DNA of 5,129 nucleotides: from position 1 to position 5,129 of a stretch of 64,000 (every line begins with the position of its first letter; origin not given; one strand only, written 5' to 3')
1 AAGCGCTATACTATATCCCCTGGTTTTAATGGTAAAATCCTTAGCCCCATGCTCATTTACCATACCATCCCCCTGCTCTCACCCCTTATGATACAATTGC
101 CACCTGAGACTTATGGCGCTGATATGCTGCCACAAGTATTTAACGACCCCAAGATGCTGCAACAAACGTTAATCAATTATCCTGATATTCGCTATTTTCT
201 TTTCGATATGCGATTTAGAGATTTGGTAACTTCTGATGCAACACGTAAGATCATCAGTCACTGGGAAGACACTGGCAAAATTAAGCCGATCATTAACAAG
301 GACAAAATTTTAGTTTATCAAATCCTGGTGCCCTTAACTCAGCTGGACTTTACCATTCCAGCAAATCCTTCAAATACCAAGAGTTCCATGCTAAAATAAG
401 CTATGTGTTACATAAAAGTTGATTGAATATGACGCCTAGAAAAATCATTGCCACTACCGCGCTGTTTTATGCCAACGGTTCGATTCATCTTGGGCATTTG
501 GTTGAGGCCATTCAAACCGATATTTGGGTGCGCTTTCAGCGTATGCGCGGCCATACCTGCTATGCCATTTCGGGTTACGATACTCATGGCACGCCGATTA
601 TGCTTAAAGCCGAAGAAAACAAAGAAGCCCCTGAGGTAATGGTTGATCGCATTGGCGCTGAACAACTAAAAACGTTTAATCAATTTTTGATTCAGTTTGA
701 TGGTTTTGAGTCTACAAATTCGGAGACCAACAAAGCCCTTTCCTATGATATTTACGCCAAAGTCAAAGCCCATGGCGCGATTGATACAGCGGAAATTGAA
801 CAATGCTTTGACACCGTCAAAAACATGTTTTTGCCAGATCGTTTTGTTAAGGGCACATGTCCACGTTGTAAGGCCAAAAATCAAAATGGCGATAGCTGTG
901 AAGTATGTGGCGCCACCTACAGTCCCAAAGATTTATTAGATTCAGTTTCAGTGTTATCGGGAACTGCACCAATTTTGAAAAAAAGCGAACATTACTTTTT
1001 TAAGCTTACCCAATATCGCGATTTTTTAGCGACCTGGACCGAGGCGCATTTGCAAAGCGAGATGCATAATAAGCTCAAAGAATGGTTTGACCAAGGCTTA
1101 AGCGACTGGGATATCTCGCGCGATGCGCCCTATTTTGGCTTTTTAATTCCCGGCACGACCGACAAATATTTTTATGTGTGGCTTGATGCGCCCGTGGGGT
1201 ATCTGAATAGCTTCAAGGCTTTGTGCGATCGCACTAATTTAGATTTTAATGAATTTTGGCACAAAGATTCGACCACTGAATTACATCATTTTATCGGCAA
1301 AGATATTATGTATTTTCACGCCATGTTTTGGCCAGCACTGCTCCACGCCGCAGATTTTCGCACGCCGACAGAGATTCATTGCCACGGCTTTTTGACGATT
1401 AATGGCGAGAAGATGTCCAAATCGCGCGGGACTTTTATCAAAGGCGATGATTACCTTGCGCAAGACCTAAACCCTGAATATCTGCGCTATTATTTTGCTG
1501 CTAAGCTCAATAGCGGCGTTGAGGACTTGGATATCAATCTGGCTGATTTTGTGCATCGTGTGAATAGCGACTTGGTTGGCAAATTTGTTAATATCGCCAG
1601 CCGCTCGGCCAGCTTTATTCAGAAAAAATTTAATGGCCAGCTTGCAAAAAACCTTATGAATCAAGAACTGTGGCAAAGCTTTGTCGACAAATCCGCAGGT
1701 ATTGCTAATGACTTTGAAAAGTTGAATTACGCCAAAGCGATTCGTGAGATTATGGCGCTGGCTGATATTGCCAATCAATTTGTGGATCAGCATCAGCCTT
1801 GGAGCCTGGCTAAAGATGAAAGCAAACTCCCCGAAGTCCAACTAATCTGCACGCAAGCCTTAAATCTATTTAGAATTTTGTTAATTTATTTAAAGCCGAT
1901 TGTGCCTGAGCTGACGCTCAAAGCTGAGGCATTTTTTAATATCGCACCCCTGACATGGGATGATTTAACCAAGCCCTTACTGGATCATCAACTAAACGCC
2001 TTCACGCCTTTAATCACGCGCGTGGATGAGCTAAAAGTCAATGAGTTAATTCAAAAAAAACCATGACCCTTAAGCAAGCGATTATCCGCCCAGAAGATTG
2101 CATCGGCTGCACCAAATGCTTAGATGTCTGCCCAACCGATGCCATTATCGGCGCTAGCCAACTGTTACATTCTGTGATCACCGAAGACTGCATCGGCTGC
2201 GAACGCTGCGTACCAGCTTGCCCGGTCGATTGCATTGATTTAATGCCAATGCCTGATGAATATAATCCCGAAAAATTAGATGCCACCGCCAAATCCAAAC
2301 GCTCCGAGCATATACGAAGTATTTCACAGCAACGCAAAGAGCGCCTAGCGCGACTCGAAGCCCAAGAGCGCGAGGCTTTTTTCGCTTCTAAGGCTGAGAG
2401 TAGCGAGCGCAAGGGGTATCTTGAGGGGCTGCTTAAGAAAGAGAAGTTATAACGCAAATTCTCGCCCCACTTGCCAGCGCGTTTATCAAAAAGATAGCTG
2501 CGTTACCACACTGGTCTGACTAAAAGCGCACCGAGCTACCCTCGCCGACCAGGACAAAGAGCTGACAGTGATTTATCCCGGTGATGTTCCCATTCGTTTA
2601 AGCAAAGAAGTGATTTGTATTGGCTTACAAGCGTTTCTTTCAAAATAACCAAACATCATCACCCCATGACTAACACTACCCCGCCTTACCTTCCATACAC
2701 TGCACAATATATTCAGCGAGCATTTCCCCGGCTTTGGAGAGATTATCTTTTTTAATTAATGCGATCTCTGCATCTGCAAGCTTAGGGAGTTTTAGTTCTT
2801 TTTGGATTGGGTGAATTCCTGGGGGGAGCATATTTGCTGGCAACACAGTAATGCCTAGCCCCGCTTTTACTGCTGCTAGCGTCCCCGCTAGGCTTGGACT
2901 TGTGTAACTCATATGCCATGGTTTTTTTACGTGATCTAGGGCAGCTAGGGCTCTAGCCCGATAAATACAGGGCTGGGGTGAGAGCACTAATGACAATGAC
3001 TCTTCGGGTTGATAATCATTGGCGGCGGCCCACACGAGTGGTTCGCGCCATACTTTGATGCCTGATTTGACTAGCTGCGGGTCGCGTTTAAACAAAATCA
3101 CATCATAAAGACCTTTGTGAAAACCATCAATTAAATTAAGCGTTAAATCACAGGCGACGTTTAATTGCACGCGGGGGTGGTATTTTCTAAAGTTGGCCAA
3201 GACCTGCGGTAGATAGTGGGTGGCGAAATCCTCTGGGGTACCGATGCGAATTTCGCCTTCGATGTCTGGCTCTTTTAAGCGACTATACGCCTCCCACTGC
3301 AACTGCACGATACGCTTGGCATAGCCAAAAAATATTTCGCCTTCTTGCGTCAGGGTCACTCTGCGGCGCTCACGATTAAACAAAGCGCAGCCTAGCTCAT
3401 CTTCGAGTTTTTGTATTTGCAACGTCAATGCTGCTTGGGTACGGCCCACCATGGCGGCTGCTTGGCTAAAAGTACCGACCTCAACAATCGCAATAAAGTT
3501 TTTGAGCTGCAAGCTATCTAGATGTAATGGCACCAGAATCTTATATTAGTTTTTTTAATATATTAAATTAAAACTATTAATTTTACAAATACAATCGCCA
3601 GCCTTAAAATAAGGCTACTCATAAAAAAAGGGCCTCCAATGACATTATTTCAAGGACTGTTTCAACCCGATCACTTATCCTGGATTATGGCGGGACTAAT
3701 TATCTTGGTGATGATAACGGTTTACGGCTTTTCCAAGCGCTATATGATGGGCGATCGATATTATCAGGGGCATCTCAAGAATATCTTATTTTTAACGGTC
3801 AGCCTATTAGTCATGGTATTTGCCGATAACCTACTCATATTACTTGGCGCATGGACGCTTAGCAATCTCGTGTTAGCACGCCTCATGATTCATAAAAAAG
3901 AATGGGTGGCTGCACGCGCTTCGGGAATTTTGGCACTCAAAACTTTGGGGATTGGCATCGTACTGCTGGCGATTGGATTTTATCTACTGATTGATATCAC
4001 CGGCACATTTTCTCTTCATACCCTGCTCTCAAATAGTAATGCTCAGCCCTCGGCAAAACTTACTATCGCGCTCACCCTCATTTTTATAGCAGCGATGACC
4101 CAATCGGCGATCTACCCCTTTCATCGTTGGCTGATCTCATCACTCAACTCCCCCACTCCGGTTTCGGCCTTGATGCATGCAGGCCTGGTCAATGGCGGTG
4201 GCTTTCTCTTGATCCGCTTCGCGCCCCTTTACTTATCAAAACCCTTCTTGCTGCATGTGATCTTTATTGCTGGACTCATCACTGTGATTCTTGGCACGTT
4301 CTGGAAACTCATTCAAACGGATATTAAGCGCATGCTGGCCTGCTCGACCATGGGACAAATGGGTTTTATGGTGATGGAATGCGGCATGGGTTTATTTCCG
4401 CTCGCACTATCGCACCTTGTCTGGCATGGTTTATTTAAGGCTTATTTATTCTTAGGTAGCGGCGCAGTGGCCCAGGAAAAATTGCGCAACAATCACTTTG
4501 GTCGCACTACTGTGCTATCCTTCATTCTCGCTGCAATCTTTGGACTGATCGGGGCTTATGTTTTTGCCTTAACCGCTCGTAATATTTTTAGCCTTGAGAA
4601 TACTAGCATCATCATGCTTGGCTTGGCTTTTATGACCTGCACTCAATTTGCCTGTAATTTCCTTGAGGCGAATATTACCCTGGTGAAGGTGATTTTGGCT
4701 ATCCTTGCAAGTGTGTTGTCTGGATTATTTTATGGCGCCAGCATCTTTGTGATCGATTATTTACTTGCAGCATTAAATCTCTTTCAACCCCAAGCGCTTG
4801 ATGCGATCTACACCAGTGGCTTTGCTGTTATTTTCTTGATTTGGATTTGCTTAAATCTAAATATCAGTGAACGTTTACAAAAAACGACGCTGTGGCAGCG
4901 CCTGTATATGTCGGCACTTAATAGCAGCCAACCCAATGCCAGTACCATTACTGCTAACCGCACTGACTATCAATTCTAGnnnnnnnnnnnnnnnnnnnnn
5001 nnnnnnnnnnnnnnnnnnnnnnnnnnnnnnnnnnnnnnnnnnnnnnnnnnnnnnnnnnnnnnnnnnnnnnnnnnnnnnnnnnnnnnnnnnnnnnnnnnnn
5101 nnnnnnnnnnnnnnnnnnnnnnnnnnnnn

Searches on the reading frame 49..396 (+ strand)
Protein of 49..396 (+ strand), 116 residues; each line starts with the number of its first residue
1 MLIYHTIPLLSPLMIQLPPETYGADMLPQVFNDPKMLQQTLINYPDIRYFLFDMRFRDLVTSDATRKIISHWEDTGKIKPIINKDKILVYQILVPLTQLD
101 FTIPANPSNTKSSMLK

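Call 87: search_protein_families(library=pfam, alignment_id=A7, max_evalue=0.01)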
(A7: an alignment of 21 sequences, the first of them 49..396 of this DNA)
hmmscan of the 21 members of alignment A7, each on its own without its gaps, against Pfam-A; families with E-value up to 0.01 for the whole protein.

A. member 1, window:49-396:+ (116 aa): 0 families

B. families by the number of members that match (of 21 scanned): 31 families (the first 25 are shown)
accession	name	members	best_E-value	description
PF02472.21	ExbD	1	2.1e-29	Biopolymer transport protein ExbD/TolR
PF14697.11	Fer4_21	1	1.4e-15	4Fe-4S dicluster domain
PF00037.32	Fer4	1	7.7e-14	4Fe-4S binding domain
PF13279.12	4HBT_2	1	2.1e-13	Thioesterase-like superfamily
PF25160.1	LdpA_Fe-S-bd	1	6.2e-12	LdpA Fe-S cluster-binding domain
PF12838.12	Fer4_7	1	1.2e-11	4Fe-4S dicluster domain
PF13237.11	Fer4_10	1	5.4e-11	4Fe-4S dicluster domain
PF13484.11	Fer4_16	1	2.8e-10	4Fe-4S double cluster binding domain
PF13187.11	Fer4_9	1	9.4e-10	4Fe-4S dicluster domain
PF12797.12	Fer4_2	1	5.4e-09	4Fe-4S binding domain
PF01381.28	HTH_3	1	1.4e-08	Helix-turn-helix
PF12837.12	Fer4_6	1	2.7e-08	4Fe-4S binding domain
PF12800.12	Fer4_4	1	4.6e-08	4Fe-4S binding domain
PF03061.28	4HBT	1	1.1e-07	Thioesterase superfamily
PF00857.26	Isochorismatase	1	9.5e-06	Isochorismatase domain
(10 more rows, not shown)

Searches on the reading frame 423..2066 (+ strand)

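Call 53: search_protein_families(library=pfam, proteins=[window:423-2066:+], max_evalue=0.001)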
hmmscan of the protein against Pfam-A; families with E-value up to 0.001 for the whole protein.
window:423-2066:+ (547 aa): 5 families
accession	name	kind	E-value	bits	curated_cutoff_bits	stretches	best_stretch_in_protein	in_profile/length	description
PF09334.17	tRNA-synt_1g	-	2.6e-144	481.2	20.1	1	9-395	2-390/391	tRNA synthetases class I (M)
PF00133.28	tRNA-synt_1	-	4.8e-14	52.4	22.7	1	16-79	33-97/414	tRNA synthetases class I (I, L, M and V)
PF01406.26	tRNA-synt_1e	-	1.3e-07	31.7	27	1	289-361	211-283/301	tRNA synthetases class I (C) catalytic domain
PF19303.5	Anticodon_3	-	3.9e-07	30.5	23.5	1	413-520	11-116/152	Anticodon binding domain of methionyl tRNA ligase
PF01921.24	tRNA-synt_1f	-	0.00044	19.7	27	0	311-363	263-315/360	tRNA synthetases class I (K)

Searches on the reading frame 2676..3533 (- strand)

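Call 53: search_protein_families(library=pfam, proteins=[window:2676-3533:-], max_evalue=0.001)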
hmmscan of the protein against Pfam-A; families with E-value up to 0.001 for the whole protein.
window:2676-3533:- (285 aa): 2 families
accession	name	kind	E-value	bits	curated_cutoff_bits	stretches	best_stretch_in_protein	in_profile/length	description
PF03466.25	LysR_substrate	-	1.1e-24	87.4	28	1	92-260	5-186/209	LysR substrate binding domain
PF00126.33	HTH_1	-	2.4e-19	69.5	26.6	1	9-66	3-60/60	Bacterial regulatory helix-turn-helix protein, lysR family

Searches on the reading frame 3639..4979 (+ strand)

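Call 53: search_protein_families(library=pfam, proteins=[window:3639-4979:+], max_evalue=0.001)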
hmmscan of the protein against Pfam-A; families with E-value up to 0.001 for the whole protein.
window:3639-4979:+ (446 aa): 1 family
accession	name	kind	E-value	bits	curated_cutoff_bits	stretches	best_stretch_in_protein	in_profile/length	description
PF00361.26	Proton_antipo_M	-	1.4e-41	143.1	21.5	1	62-283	1-228/294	NADH:quinone oxidoreductase/Mrp antiporter, TM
